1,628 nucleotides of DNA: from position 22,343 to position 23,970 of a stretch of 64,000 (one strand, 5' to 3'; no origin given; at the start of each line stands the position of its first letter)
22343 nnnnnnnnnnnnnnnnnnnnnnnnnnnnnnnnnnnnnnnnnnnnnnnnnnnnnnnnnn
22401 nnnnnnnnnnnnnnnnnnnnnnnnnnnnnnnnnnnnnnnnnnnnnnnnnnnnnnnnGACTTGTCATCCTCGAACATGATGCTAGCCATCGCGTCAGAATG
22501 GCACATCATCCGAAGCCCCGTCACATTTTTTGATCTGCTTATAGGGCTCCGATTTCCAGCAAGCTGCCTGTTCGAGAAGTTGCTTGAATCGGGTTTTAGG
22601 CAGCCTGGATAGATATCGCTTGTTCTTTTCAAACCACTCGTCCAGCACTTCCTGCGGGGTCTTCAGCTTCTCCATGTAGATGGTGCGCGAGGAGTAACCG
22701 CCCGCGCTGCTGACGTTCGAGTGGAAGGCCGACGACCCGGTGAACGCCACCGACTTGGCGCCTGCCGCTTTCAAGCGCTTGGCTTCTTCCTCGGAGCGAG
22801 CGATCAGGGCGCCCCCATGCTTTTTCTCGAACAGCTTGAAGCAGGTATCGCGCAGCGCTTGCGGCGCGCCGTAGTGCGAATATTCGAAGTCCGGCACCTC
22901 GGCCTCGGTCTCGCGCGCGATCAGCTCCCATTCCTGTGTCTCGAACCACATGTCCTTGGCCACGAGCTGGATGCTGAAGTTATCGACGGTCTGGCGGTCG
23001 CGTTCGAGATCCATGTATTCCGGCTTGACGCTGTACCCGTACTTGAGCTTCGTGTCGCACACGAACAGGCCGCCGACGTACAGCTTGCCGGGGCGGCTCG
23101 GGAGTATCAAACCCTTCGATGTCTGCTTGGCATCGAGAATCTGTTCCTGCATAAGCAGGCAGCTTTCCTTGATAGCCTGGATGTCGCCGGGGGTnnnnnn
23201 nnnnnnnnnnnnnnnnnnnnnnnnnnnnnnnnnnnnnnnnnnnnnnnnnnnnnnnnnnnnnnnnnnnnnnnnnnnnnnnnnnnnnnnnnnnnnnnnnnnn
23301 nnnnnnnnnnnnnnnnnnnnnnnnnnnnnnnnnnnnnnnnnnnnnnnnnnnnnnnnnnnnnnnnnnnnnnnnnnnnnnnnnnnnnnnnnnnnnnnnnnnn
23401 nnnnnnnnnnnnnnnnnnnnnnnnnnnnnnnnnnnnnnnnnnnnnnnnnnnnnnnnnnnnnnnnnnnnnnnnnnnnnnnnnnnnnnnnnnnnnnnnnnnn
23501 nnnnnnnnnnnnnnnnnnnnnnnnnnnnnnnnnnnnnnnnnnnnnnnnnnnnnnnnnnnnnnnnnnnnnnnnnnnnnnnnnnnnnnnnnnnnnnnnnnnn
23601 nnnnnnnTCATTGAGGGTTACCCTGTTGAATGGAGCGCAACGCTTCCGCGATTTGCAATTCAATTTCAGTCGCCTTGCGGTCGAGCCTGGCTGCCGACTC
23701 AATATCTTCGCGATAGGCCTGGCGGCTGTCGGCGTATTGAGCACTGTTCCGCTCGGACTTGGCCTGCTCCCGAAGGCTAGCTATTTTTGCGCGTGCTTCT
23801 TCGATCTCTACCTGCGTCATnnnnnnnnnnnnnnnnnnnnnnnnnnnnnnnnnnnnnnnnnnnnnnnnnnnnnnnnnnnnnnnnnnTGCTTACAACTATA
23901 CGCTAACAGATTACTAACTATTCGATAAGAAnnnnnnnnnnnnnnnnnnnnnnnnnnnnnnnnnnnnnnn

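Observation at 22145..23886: Three-ORF cassette centred on a GHKL ATPase-like protein with a substituted nucleotide-binding aspartate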

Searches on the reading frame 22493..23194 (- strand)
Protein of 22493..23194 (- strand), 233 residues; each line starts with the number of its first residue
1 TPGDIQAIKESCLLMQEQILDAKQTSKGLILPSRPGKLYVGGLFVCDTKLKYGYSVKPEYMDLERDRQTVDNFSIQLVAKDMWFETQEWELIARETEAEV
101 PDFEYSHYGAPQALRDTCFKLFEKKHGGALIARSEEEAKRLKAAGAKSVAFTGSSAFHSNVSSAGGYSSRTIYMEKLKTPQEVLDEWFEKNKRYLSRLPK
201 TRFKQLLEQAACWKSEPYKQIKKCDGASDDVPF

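Call 98: predict_structure(alignment_id=A4)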
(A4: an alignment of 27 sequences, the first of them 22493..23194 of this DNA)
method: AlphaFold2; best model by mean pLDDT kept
length: 233 residues; sequences in the alignment: 27
mean_pLDDT: 86.9   pTM: 0.74
mean pLDDT of the five models: 86.9, 86.6, 86.1, 84.5, 84.0
residues with pLDDT >= 90: 146; 70-90: 54; 50-70: 17; < 50: 16
segments of 3 or more residues with pLDDT < 50: 216-223, 227-233
pLDDT, mean of each block of 10 residues (from residue 1): 85 90 98 95 90 96 73 92 98 98 96 98 94 93 89 94 89 67 92 93 89 57 48 37
secondary structure, 60 per line:
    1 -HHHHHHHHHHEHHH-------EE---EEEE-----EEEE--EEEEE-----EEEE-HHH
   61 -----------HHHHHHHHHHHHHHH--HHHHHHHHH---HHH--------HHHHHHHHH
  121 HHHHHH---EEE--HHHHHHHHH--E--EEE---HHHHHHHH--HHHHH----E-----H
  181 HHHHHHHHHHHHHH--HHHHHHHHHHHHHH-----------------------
elements in order: H2-11 E28-31 E37-40 E43-47 E53-56 H72-86 H89-97 H112-126 E130-132 H135-143 E149-151 H155-162 H165-169 H180-194 H197-210

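Call 100: fold_search(model_id=the predicted structure, library=pdb)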
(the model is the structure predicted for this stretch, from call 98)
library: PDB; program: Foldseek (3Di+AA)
matches with E <= 10: 52; with E <= 0.001: 0
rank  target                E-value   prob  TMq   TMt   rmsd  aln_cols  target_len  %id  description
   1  6xlf_A                2.5e-02  0.44  0.26  0.14  10.6       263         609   11  Full-length Hsc82 in complex with Aha1 in the presence of AMP-PNP (released 2021-06-30)
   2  6xlf_B                6.3e-02  0.33  0.27  0.15  10.5       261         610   12  Full-length Hsc82 in complex with Aha1 in the presence of AMP-PNP (released 2021-06-30)
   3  7zr0_B                1.2e-01  0.28  0.23  0.11   8.5       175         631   11  CryoEM structure of HSP90-CDC37-BRAF(V600E) complex. (released 2022-12-14)
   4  1hk7_A                2.0e-01  0.14  0.23  0.22  10.8       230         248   11  Middle Domain of HSP90 (released 2004-01-29)
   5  5tvw_A                5.8e-01  0.09  0.23  0.13  12.1       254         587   11  Crystal structure of mitochondrial Hsp90 (TRAP1) with ATP in absence of Mg, hemi-hydrolyzed (released 2018-03-14)
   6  5tth_A                6.2e-01  0.09  0.20  0.11  10.6       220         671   10  Heterodimeric SpyCatcher/SpyTag-fused zebrafish TRAP1 in ATP/ADP-hybrid state (released 2017-08-23)
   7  8tmc_A                7.0e-01  0.04  0.12  0.09  28.9       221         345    9  Cryo-EM structure of CorA in complex with conformation-specific synthetic antibody C12 and 20 mM MgCl2, State MG20-2 (released 2025-02-12)
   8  6d14_B                8.4e-01  0.07  0.20  0.11   9.9       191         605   13  Zebrafish TRAP1 bound to AMPPNP and calcium in the asymmetric closed state (released 2018-04-25)
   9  4ipe_A                9.5e-01  0.08  0.20  0.11   9.4       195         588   11  Crystal structure of mitochondrial Hsp90 (TRAP1) with AMPPNP (released 2014-01-22)
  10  6d14_A                1.1e+00  0.08  0.19  0.09  13.5       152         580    8  Zebrafish TRAP1 bound to AMPPNP and calcium in the asymmetric closed state (released 2018-04-25)
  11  5ix2_A                1.3e+00  0.18  0.16  0.09   5.4        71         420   10  Crystal structure of mouse Morc3 ATPase-CW cassette in complex with AMPPNP and unmodified H3 peptide (released 2016-08-17)
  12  6xg6_B                1.7e+00  0.06  0.21  0.10  11.6       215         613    9  Full-length human mitochondrial Hsp90 (TRAP1) with ADP-BeF3 (released 2020-09-30)
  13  5ix1_A                2.7e+00  0.11  0.16  0.10   5.0        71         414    6  Crystal structure of mouse Morc3 ATPase-CW cassette in complex with AMPPNP and H3K4me3 peptide (released 2016-08-17)
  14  7u8w                  2.7e+00  0.03  0.20  0.14   9.8       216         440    9  hTRAP1 with inhibitors (released 2023-08-16)
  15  8huj_B                2.9e+00  0.04  0.15  0.15  15.3       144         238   16  Cryo-EM structure of the J-K-St region of EMCV IRES in complex with eIF4G-HEAT1 and eIF4A (released 2023-08-02)
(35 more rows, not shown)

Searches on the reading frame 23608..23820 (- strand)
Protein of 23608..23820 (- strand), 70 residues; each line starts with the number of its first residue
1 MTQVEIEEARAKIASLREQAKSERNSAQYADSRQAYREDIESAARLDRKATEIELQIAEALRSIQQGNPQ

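Call 65: search_protein_families(library=ncbifam, proteins=[window:23608-23820:-], max_evalue=0.1)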
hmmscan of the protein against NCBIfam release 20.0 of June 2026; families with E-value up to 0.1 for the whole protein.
window:23608-23820:- (70 aa): 0 families

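Call 66: search_protein_families(library=padloc, proteins=[window:23608-23820:-], max_evalue=0.1)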
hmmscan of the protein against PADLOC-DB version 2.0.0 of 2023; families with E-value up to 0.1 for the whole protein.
window:23608-23820:- (70 aa): 1 family
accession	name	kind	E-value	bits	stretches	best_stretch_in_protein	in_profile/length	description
PDLC04526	PDC-M22B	-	0.038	10.7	1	3-66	311-375/535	-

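Call 83: find_homologous_proteins(query=window:23608-23820:-, max_evalue=0.01)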
Query window:23608-23820:- (70 aa): 1 proteins with E <= 0.01 among 2 candidates.
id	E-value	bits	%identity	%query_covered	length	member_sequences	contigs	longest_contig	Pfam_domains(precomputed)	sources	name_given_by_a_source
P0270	2.8e-32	126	100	100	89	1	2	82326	-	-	-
